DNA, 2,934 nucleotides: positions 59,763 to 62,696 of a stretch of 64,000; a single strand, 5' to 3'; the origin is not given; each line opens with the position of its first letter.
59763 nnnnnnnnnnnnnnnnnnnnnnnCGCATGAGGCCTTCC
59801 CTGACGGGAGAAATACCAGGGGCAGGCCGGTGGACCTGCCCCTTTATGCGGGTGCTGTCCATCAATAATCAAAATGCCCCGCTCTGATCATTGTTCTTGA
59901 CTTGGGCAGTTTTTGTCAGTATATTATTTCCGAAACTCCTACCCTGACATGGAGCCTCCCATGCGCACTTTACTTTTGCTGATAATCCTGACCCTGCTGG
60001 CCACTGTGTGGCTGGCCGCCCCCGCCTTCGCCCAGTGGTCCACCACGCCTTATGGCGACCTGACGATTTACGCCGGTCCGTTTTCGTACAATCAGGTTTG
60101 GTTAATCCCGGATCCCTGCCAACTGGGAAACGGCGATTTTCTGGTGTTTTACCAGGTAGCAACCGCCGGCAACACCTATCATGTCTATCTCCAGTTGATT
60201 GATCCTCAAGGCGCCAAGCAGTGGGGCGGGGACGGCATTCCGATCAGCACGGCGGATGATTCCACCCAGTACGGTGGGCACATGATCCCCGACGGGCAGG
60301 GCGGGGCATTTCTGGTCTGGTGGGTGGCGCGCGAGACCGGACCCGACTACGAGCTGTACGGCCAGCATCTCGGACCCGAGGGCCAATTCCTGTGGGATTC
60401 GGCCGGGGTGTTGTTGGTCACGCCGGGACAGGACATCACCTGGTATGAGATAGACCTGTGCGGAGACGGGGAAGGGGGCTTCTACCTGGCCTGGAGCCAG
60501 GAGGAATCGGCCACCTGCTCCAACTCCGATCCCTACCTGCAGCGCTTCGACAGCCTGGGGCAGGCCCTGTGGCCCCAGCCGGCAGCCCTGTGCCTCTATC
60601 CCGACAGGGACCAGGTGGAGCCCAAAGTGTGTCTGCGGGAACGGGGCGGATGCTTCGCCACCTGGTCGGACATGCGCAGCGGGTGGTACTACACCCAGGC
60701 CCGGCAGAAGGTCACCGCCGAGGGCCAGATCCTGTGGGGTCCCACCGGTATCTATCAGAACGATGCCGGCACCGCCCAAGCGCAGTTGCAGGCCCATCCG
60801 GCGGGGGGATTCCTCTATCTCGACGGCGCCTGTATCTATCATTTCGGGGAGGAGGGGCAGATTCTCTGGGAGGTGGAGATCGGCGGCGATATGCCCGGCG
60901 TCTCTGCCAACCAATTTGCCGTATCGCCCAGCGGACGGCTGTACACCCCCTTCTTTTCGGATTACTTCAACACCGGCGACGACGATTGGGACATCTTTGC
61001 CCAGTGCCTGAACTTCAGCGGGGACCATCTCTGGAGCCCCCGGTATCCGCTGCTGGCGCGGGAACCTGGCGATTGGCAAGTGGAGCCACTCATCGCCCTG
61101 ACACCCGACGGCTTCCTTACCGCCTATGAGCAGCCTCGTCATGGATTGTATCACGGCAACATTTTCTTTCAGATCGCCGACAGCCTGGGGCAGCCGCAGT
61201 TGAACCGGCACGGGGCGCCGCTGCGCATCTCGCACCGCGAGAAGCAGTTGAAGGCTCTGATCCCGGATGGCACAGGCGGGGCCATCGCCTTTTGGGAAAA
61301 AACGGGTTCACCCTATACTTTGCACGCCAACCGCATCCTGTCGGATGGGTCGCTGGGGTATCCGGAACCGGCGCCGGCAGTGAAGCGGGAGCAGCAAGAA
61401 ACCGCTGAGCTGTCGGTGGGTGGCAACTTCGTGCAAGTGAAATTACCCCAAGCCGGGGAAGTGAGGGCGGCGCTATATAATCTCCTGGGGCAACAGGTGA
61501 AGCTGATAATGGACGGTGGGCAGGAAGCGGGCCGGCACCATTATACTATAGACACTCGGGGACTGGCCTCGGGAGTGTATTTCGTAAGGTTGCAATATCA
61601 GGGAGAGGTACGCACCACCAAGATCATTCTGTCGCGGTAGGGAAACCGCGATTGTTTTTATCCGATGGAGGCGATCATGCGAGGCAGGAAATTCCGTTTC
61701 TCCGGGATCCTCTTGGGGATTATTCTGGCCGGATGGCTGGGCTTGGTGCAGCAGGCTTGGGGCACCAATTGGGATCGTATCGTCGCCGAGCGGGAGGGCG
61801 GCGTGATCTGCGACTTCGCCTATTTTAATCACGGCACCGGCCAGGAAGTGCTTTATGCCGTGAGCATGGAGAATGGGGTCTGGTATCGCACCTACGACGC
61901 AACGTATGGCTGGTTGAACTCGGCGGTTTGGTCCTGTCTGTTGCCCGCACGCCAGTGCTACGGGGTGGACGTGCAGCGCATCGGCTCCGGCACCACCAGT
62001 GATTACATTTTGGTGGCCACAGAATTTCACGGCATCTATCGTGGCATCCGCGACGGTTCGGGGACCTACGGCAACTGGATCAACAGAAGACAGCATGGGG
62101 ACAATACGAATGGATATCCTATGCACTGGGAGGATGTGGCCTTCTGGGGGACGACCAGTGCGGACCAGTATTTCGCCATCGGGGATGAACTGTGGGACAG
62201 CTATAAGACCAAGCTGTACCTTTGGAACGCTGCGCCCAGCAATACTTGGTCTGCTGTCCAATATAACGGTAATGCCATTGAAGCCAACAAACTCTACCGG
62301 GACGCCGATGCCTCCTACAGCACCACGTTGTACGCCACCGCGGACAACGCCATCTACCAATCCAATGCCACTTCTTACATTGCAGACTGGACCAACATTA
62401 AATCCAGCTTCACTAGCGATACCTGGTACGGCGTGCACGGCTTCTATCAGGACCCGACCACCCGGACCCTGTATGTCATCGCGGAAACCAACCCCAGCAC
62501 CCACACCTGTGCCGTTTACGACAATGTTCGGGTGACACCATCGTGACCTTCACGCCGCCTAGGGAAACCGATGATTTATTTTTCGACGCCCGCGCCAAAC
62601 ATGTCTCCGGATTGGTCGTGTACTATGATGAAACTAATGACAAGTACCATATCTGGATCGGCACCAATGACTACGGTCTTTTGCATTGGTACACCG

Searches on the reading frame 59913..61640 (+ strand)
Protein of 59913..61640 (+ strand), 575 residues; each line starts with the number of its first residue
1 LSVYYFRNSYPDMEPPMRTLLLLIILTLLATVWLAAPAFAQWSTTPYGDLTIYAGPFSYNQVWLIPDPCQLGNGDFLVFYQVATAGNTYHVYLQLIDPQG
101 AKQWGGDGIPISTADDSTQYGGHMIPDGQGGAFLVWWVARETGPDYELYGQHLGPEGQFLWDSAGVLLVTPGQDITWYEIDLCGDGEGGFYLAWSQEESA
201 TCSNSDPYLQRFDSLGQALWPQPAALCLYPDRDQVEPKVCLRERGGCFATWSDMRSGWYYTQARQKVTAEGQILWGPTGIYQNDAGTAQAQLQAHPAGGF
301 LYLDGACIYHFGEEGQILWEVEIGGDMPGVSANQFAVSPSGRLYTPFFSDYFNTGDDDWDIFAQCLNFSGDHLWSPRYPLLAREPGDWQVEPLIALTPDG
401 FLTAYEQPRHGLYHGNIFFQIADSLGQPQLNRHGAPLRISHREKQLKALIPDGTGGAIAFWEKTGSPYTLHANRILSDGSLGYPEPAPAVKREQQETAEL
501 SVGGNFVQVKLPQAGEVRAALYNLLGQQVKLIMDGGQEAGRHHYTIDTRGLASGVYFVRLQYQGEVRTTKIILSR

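Call 9: search_protein_families(library=pfam, proteins=[window:59913-61640:+], max_evalue=0.001)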
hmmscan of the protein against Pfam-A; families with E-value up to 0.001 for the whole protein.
window:59913-61640:+ (575 aa): 1 family
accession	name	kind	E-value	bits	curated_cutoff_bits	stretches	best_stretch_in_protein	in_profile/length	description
PF18962.6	Por_Secre_tail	-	1.7e-06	28.6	27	1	512-572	17-74/75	Secretion system C-terminal sorting domain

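Call 47: search_protein_families(library=ncbifam, proteins=[window:59913-61640:+], max_evalue=0.01)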
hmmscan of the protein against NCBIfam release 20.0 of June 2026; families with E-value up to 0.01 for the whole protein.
window:59913-61640:+ (575 aa): 1 family
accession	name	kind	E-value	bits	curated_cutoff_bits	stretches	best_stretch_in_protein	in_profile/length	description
TIGR04183.1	Por_Secre_tail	domain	4.7e-09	36.1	23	1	504-573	8-71/72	T9SS type A sorting domain-containing protein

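Call 48: search_protein_families(library=phrogs, proteins=[window:59913-61640:+], max_evalue=0.01)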
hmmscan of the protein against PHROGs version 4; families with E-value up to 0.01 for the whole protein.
window:59913-61640:+ (575 aa): 0 families

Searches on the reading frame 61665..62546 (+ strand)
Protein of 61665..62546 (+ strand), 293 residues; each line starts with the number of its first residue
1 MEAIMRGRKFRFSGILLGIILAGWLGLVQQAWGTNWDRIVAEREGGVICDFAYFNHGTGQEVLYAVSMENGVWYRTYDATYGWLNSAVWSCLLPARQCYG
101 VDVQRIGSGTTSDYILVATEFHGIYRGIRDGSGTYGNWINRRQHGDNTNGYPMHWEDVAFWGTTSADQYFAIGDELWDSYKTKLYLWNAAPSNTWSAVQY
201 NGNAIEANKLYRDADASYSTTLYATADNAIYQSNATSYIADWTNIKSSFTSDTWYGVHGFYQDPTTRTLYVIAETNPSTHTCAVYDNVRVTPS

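Call 9: search_protein_families(library=pfam, proteins=[window:61665-62546:+], max_evalue=0.001)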
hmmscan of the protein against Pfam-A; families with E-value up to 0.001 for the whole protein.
window:61665-62546:+ (293 aa): 0 families

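Call 11: find_encoding_contigs(protein=window:61665-62546:+, flank=10000, max_places=6)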
Protein window:61665-62546:+ (293 aa): no gene with exactly this product is on record in the collection.

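Call 18: search_protein_families(library=pfam, proteins=[window:61665-62546:+], max_evalue=0.001)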
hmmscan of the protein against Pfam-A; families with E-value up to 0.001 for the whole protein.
window:61665-62546:+ (293 aa): 0 families

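Call 47: search_protein_families(library=ncbifam, proteins=[window:61665-62546:+], max_evalue=0.01)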
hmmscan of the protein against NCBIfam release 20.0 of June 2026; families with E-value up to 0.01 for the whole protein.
window:61665-62546:+ (293 aa): 0 families

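Call 48: search_protein_families(library=phrogs, proteins=[window:61665-62546:+], max_evalue=0.01)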
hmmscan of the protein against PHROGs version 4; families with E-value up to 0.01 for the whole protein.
window:61665-62546:+ (293 aa): 0 families

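Call 81: find_related_loci(query=window:61665-62546:+, collection=viral_contigs, flank=10000)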
Query window:61665-62546:+ (293 aa) in viral_contigs; peptide patterns used: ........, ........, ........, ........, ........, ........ (x = any residue, [..] = any of these).
No stretch of DNA in the collection matches any of the patterns.
